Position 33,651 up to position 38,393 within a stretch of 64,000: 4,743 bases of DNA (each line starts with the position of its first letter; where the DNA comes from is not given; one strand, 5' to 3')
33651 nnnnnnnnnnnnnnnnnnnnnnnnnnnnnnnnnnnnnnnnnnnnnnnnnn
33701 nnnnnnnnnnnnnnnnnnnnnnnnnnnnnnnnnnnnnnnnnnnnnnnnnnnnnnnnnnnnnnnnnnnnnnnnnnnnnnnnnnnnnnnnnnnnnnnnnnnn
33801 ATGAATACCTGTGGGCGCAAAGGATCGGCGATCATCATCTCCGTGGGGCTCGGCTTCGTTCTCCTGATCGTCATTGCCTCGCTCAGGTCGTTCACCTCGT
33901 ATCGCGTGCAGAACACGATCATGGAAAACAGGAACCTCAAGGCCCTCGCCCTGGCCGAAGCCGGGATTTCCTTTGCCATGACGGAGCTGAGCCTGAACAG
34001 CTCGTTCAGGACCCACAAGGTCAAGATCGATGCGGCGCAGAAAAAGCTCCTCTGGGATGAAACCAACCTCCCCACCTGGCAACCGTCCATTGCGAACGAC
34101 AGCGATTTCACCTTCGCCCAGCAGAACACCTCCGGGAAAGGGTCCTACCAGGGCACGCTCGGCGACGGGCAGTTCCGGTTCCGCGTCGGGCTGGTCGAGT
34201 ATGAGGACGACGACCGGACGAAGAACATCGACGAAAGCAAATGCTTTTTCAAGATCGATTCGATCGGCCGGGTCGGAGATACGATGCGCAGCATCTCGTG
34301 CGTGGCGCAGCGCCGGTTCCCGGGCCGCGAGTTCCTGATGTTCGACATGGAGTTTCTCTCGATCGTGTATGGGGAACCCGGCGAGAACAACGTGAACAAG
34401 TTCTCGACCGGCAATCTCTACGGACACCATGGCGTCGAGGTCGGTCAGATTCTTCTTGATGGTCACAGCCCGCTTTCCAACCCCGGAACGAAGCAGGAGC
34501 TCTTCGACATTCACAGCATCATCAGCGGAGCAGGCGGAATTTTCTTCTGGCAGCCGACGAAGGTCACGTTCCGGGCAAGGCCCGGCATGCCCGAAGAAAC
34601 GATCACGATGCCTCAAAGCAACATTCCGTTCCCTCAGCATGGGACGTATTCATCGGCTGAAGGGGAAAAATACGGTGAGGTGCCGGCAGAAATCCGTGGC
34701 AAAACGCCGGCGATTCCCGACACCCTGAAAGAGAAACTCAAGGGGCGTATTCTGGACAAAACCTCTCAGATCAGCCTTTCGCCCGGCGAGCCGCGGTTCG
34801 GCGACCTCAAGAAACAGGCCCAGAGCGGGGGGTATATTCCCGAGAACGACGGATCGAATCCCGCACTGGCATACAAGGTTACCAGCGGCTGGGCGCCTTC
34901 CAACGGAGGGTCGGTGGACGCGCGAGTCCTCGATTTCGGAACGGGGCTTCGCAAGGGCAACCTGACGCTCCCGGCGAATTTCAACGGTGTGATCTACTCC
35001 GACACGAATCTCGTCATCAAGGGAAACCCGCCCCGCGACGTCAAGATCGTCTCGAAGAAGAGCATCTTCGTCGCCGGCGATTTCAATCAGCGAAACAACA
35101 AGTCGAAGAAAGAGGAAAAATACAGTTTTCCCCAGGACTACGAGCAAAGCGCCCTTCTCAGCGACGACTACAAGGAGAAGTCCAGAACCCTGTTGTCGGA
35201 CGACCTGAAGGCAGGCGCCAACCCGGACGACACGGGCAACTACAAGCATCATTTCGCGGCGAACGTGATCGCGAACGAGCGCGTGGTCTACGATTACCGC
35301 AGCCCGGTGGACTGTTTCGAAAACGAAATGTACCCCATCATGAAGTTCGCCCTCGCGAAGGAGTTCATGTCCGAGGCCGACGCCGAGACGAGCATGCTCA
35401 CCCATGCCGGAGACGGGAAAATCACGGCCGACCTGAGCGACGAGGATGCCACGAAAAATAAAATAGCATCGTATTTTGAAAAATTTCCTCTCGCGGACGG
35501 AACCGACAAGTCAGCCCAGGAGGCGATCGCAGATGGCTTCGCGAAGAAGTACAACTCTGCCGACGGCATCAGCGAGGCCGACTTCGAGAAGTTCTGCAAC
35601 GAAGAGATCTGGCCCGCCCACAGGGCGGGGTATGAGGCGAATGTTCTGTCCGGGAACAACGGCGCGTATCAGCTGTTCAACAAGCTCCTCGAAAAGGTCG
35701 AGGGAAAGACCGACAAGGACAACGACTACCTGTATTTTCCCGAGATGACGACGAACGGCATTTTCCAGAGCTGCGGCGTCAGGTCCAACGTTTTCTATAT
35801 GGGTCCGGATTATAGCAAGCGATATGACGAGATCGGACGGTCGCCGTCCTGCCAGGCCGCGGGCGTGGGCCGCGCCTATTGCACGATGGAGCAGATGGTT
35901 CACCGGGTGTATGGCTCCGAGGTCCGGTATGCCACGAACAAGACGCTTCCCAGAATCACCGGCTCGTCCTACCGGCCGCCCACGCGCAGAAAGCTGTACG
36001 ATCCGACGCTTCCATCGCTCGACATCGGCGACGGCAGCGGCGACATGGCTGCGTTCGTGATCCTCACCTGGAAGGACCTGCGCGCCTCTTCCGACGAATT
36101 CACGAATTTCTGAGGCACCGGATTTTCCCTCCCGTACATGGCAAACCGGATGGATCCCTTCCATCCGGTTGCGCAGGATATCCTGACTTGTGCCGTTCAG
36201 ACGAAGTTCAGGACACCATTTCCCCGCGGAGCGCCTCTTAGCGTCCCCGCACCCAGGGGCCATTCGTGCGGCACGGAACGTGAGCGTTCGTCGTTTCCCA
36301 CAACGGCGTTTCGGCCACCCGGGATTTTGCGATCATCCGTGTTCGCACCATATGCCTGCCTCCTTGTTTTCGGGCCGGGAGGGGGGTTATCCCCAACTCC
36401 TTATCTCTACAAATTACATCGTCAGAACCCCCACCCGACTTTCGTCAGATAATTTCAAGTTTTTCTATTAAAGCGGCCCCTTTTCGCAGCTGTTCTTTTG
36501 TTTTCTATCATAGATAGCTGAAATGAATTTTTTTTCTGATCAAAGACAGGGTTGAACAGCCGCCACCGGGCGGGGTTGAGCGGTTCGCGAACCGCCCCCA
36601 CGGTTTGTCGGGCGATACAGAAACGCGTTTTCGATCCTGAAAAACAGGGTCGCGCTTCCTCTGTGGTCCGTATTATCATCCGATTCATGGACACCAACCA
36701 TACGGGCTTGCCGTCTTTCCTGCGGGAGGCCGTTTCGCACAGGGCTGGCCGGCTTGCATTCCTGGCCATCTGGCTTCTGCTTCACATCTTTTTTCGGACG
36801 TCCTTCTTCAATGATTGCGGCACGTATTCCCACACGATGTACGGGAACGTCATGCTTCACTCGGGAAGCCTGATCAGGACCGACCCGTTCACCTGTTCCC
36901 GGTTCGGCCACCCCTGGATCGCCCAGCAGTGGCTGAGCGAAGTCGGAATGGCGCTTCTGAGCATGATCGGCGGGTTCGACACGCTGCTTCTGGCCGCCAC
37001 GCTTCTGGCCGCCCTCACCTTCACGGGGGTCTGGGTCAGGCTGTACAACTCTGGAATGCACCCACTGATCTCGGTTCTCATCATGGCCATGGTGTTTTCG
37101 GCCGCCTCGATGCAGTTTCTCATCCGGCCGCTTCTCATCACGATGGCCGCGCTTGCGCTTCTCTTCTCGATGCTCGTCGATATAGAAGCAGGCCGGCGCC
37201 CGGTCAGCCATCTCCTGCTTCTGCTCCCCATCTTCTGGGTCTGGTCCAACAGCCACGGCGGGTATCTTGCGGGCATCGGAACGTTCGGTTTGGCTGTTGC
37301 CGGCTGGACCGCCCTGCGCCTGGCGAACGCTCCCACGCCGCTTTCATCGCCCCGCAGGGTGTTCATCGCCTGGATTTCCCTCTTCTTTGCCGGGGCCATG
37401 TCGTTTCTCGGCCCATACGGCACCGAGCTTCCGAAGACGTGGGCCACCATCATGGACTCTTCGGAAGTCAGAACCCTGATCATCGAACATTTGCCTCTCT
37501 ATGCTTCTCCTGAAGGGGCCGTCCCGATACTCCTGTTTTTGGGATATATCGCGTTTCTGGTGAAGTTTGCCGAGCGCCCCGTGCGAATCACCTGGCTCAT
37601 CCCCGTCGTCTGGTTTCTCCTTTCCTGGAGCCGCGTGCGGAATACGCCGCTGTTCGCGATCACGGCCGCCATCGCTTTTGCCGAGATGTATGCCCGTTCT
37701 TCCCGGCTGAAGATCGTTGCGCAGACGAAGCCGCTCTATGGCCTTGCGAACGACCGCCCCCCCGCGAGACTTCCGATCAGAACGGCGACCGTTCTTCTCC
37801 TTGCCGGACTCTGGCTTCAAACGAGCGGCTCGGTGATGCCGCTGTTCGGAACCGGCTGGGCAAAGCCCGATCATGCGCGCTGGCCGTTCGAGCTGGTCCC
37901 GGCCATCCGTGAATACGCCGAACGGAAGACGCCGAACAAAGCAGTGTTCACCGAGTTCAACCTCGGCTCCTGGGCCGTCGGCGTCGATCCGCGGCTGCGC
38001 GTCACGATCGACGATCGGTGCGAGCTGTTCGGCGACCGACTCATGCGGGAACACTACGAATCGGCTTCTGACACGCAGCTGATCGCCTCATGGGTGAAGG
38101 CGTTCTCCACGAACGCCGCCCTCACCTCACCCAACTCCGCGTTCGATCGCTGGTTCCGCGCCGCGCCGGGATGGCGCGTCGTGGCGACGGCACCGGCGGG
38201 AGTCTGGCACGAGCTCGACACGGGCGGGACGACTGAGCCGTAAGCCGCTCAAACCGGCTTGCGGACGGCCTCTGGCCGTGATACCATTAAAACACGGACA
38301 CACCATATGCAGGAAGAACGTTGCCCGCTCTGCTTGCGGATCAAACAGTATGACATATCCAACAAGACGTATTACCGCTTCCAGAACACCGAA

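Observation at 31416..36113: NamZ-like DUF1343 gene co-transcribed (ATGA overlaps) with three prepilin-type proteins including a 770-aa PilX/GspK-like giant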

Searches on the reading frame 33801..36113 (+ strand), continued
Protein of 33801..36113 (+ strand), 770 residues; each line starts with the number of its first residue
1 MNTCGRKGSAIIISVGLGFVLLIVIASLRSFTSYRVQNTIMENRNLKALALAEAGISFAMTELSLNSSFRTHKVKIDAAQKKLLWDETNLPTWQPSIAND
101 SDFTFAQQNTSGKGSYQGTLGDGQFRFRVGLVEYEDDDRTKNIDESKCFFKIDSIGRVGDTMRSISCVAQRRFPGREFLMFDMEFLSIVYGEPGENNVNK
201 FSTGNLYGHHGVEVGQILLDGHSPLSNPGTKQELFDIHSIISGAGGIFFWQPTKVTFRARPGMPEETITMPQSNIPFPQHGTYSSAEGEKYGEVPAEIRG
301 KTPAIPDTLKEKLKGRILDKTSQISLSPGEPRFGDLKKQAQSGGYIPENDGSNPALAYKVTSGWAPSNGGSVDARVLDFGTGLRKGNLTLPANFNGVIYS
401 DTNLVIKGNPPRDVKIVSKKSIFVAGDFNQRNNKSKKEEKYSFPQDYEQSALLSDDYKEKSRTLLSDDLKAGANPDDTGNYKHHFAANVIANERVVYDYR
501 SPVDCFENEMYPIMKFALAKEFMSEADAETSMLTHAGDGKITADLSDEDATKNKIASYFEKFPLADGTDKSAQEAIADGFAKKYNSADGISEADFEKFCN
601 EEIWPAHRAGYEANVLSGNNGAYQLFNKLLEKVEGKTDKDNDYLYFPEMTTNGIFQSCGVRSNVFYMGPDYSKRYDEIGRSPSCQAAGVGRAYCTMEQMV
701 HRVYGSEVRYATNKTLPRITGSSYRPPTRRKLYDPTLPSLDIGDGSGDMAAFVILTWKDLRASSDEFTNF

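Call 85: search_protein_families(library=pfam, proteins=[L057:140-1342:+, L057:1465-4911:+, L057:4908-6635:+, L057:6790-7665:+, L057:7665-8648:+, L057:8755-9258:+, L057:9252-9980:+, L057:9977-12193:+, L057:18391-19350:-, L057:19378-21318:-], max_evalue=0.001)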
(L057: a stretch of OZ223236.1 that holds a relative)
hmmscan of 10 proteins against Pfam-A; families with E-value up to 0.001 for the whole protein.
L057:140-1342:+ (400 aa): 11 families
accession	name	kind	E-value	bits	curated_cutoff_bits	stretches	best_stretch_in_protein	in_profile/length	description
PF07992.20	Pyr_redox_2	-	9.4e-54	183.2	26.1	1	12-253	60-291/291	Pyridine nucleotide-disulphide oxidoreductase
PF00070.33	Pyr_redox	-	1.7e-23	83.3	22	1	97-177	1-80/82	Pyridine nucleotide-disulphide oxidoreductase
PF01266.30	DAO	-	8.3e-13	49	27.9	0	138-197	150-208/353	FAD dependent oxidoreductase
PF02852.28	Pyr_redox_dim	-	1.4e-12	48.2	25.3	1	284-379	11-103/110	Pyridine nucleotide-disulphide oxidoreductase, dimerisation domain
PF13738.12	Pyr_redox_3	-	1.1e-08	35.2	30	1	17-227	96-305/305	Pyridine nucleotide-disulphide oxidoreductase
PF03486.20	HI0933_like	-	1.4e-07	31.6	50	0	97-129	2-34/244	HI0933-like protein Rossmann domain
PF01494.25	FAD_binding_3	-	5.8e-05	22.9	22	0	134-194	97-161/349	FAD binding domain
PF03721.20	UDPG_MGDP_dh_N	-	8e-05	22.7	27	1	97-131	2-36/187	UDP-glucose/GDP-mannose dehydrogenase family, NAD binding domain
PF02737.24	3HCDH_N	-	8.9e-05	22.9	22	1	97-149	1-52/180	3-hydroxyacyl-CoA dehydrogenase, NAD binding domain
PF04820.20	Trp_halogenase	-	0.00082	18.8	21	0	137-193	158-214/458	Tryptophan halogenase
PF13434.12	Lys_Orn_oxgnase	-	0.00092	18.9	21.3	0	14-123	107-216/339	L-lysine 6-monooxygenase/L-ornithine 5-monooxygenase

L057:1465-4911:+ (1148 aa): 5 families
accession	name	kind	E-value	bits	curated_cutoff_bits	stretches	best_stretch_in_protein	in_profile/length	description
PF01339.22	CheB_methylest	-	1.1e-56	191.7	24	1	24-197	1-172/174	CheB methylesterase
PF01739.24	CheR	-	2e-45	155.1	27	1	288-476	2-190/195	CheR methyltransferase, SAM binding domain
PF13596.12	PAS_10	-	5.4e-22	78.9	22.1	1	740-844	1-105/106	PAS domain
PF03705.20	CheR_N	-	4.2e-13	49.2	27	1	223-274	2-53/53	CheR methyltransferase, all-alpha domain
PF08447.18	PAS_3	-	6.8e-08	33.1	25.6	1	882-967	2-88/89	PAS fold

L057:4908-6635:+ (575 aa): 5 families
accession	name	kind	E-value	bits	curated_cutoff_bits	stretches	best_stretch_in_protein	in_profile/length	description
PF00072.30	Response_reg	-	8.4e-20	71.4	30.2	1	461-571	2-110/111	Response regulator receiver domain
PF02518.31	HATPase_c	-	7.4e-17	62.2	26.4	1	312-435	2-110/111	Histidine kinase-, DNA gyrase B-, and HSP90-like ATPase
PF13426.13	PAS_9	-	3.1e-11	43.9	27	1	79-172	1-93/103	PAS domain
PF00989.32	PAS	-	3.6e-07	30.6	22.6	1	73-166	5-99/113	PAS fold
PF00512.31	HisKA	-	0.00078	19.9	26.9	0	209-265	5-60/66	His Kinase A (phospho-acceptor) domain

L057:6790-7665:+ (291 aa): 0 families

L057:7665-8648:+ (327 aa): 1 family
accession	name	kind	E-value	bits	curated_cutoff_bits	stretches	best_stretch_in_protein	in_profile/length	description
PF16683.11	TGase_elicitor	-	2.9e-25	89.3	25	2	79-199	106-237/361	Transglutaminase elicitor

L057:8755-9258:+ (167 aa): 0 families

L057:9252-9980:+ (242 aa): 1 family
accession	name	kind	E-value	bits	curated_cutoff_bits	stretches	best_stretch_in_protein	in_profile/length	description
PF07963.17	N_methyl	-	6.8e-05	22.7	21.2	1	9-34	2-27/27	Prokaryotic N-terminal methylation motif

L057:9977-12193:+ (738 aa): 0 families

L057:18391-19350:- (319 aa): 1 family
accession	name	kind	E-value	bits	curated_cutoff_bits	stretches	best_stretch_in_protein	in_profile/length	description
PF03167.25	UDG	-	5.2e-37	127.5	24.3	1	157-309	1-140/141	Uracil DNA glycosylase superfamily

L057:19378-21318:- (646 aa): 7 families
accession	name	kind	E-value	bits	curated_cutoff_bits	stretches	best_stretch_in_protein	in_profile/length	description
PF04607.23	RelA_SpoT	-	7.2e-39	133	27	1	148-255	1-110/113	Region found in RelA / SpoT proteins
PF13328.12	HD_4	-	2.7e-28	99.1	27.2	1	2-88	63-155/156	HD domain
PF02824.27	TGS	-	1.4e-25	89.5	22.2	1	301-360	1-60/60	TGS domain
PF13291.12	ACT_4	-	8e-20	71.8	27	1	563-639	3-80/80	ACT domain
PF19296.4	RelA_AH_RIS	-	1.3e-11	45.4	23.8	1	374-540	3-180/185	RelA/SpoT, AH and RIS domains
PF01842.31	ACT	-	8.3e-09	35.5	27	1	569-632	3-65/66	ACT domain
PF22629.2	ACT_AHAS_ss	-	4.7e-07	30.3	27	1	571-636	3-67/67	AHAS small subunit-like ACT domain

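Call 89: search_protein_families(library=pfam, proteins=[L059:3458-5152:+, L059:5284-6255:+, L059:6305-7045:+, L059:7023-8357:+, L059:12317-14632:+, L059:14629-15189:+, L059:15402-16199:+, L059:16200-16814:+, L059:16815-17531:+, L057:12267-18245:+], max_evalue=0.001)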
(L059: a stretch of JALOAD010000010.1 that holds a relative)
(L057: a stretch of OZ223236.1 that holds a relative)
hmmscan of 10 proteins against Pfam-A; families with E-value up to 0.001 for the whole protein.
L059:3458-5152:+ (564 aa): 3 families
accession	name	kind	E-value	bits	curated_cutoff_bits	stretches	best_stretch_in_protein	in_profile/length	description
PF00092.34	VWA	-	3.1e-10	41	23.8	1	78-243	2-172/174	von Willebrand factor type A domain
PF13768.12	VWA_3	-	1.4e-09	38.6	27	1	78-230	3-153/155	von Willebrand factor type A domain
PF13519.12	VWA_2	-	2.9e-09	38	27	1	78-175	1-106/107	von Willebrand factor type A domain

L059:5284-6255:+ (323 aa): 2 families
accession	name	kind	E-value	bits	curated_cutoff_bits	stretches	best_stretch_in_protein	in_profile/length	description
PF07963.17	N_methyl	-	6.7e-08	32.2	21.2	1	12-35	4-27/27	Prokaryotic N-terminal methylation motif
PF08334.16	T2SSG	-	0.00045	20.7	21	0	69-122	49-105/108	Type II secretion system (T2SS), protein G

L059:6305-7045:+ (246 aa): 8 families
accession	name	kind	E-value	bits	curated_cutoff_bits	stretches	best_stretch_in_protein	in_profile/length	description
PF07719.23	TPR_2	-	2.9e-07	30.5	27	1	95-120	2-27/34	Tetratricopeptide repeat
PF09976.15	TPR_21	-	1e-06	29.1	25.5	1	64-136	46-118/193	Tetratricopeptide repeat-like domain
PF10602.15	RPN7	-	5.4e-06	26.7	29.6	1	101-205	43-150/174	26S proteasome subunit RPN7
PF13424.12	TPR_12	-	9.8e-06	26.1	30.1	0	88-125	39-76/77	Tetratricopeptide repeat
PF00515.34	TPR_1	-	1.6e-05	25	27.8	0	96-120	3-27/34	Tetratricopeptide repeat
PF13174.12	TPR_6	-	4e-05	24.4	26.3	0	95-124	1-30/33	Tetratricopeptide repeat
PF13432.12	TPR_16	-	0.0003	21.6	32.7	0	95-120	32-57/65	Tetratricopeptide repeat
PF23300.3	HEAT_Nup120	-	0.0004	20.7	29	0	76-170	11-104/170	Nucleoporin Nup120, HEAT repeats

L059:7023-8357:+ (444 aa): 10 families
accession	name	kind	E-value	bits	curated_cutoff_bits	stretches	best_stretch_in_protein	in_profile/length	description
PF00515.34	TPR_1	-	1.7e-08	34.3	27.8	0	240-263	2-25/34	Tetratricopeptide repeat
PF07719.23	TPR_2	-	5e-08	32.9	27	0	203-228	2-27/34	Tetratricopeptide repeat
PF13424.12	TPR_12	-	3.5e-06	27.6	30.1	0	207-269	8-75/77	Tetratricopeptide repeat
PF13176.12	TPR_7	-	4.1e-05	23.8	27.9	0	242-264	2-24/36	Tetratricopeptide repeat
PF13181.12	TPR_8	-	4.8e-05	23.6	25.7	0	240-264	2-26/34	Tetratricopeptide repeat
PF13428.12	TPR_14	-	9.8e-05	23.1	23.5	0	205-234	4-33/44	Tetratricopeptide repeat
PF13174.12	TPR_6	-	0.00011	23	26.3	0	241-269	2-30/33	Tetratricopeptide repeat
PF25058.1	ARM_TT21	-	0.00029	21.3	27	0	213-305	18-123/155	Tetratricopeptide repeat protein 21 ARM repeat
PF13414.12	TPR_11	-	0.00081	19.5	26.8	0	209-253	1-42/42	TPR repeat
PF13431.12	TPR_17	-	0.00091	19.8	24.4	0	240-258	14-32/34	Tetratricopeptide repeat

L059:12317-14632:+ (771 aa): 10 families
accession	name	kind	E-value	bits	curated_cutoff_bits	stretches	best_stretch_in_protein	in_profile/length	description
PF05362.19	Lon_C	-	5.5e-83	278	21.1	1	567-770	1-204/205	Lon protease (S16) C-terminal proteolytic domain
PF02190.22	LON_substr_bdg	-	3.9e-40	138.4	28.7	1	10-199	4-199/200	ATP-dependent protease La (LON) substrate-binding domain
PF00004.35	AAA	-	4.5e-24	85.8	21.2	1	348-485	1-126/131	ATPase family associated with various cellular activities (AAA)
PF22667.2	Lon_lid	-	5.1e-19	68.1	27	1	509-561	1-53/57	Lon protease AAA+ ATPase lid domain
PF13541.12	ChlI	-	2.5e-08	34.3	27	1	611-738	1-121/121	Subunit ChlI of Mg-chelatase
PF07728.20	AAA_5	-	5.6e-07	30.1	22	1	348-481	2-138/139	AAA domain (dynein-related subfamily)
PF13191.12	AAA_16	-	3e-05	25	32.6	1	336-376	16-55/167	AAA ATPase domain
PF13401.12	AAA_22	-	6.8e-05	23.6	27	1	345-429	5-97/130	AAA domain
PF05496.18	RuvB_N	-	0.00016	21.9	27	1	320-377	9-65/159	Holliday junction DNA helicase RuvB P-loop domain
PF13173.12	AAA_14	-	0.00066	20.1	27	0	345-426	2-76/129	AAA domain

L059:14629-15189:+ (186 aa): 4 families
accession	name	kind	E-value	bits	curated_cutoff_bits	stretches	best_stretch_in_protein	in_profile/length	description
PF01926.29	MMR_HSR1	-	4.5e-20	72.3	21.9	1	23-139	2-113/113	50S ribosome-binding GTPase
PF02421.24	FeoB_N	-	3.7e-12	46.5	27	1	23-180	3-153/156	Ferrous iron transport protein B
PF03193.22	RsgA_GTPase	-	4.7e-09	36.7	30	0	23-75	109-168/174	RsgA GTPase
PF00350.29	Dynamin_N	-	1e-07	32.6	27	1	24-65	2-42/168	Dynamin family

L059:15402-16199:+ (265 aa): 1 family
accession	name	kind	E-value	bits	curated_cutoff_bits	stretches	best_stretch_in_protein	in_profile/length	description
PF00318.25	Ribosomal_S2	-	2.3e-99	331.5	26.1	1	30-244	1-215/216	Ribosomal protein S2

L059:16200-16814:+ (204 aa): 3 families
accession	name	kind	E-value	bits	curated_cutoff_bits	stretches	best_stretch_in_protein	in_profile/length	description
PF00889.24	EF_TS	-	3.4e-43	148.1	27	1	60-202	76-204/204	Elongation factor TS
PF25025.1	EF-Ts_N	-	1.7e-05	25.1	33.2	1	7-48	11-53/60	Elongation factor Ts, mitochondrial, N-terminal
PF22566.2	UBA_8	-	0.00031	20.8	26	1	12-43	6-37/46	UBA-like domain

L059:16815-17531:+ (238 aa): 1 family
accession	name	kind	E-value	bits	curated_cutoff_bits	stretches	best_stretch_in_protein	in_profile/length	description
PF00696.33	AA_kinase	-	1.6e-34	120.1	24.9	1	3-212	1-234/234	Amino acid kinase family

L057:12267-18245:+ (1992 aa): 3 families
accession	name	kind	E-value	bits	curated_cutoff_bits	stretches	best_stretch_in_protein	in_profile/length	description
PF13620.12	CarboxypepD_reg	-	1.8e-06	28.7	32.3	1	43-116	2-75/82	Carboxypeptidase regulatory-like domain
PF17210.9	SdrD_B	-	7.7e-05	23.3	29.7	1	57-97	26-66/112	SdrD B-like domain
PF00041.27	fn3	-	0.00012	22.6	25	1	129-205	6-78/84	Fibronectin type III domain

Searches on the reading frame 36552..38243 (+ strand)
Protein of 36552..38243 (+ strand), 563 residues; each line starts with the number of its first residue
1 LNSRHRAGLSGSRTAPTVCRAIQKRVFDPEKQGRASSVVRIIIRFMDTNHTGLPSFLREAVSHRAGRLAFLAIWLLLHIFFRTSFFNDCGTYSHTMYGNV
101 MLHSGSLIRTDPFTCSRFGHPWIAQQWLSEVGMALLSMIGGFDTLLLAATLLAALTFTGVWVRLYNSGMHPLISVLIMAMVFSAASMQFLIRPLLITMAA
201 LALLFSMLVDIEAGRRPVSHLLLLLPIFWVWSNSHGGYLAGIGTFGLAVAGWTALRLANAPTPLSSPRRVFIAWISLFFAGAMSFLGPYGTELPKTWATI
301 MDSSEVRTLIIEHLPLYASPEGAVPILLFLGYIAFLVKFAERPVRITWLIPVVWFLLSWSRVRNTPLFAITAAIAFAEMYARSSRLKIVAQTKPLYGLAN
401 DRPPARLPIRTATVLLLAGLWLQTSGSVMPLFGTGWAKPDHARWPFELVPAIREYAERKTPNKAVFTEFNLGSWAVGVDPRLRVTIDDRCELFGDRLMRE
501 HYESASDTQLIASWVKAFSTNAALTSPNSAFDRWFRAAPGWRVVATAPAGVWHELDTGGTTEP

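Call 8: search_protein_families(library=pfam, proteins=[window:36552-38243:+], max_evalue=0.1)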
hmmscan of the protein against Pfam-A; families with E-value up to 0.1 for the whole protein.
window:36552-38243:+ (563 aa): 1 family
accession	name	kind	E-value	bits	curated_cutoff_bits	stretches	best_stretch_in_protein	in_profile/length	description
PF09610.15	Myco_arth_vir_N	-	0.03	15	22.4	1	144-160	13-29/32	Mycoplasma virulence signal region (Myco_arth_vir_N)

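Call 77: search_protein_families(library=ncbifam, proteins=[window:36687-38243:+], max_evalue=0.01)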
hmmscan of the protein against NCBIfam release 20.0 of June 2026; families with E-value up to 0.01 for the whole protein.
window:36687-38243:+ (518 aa): 0 families
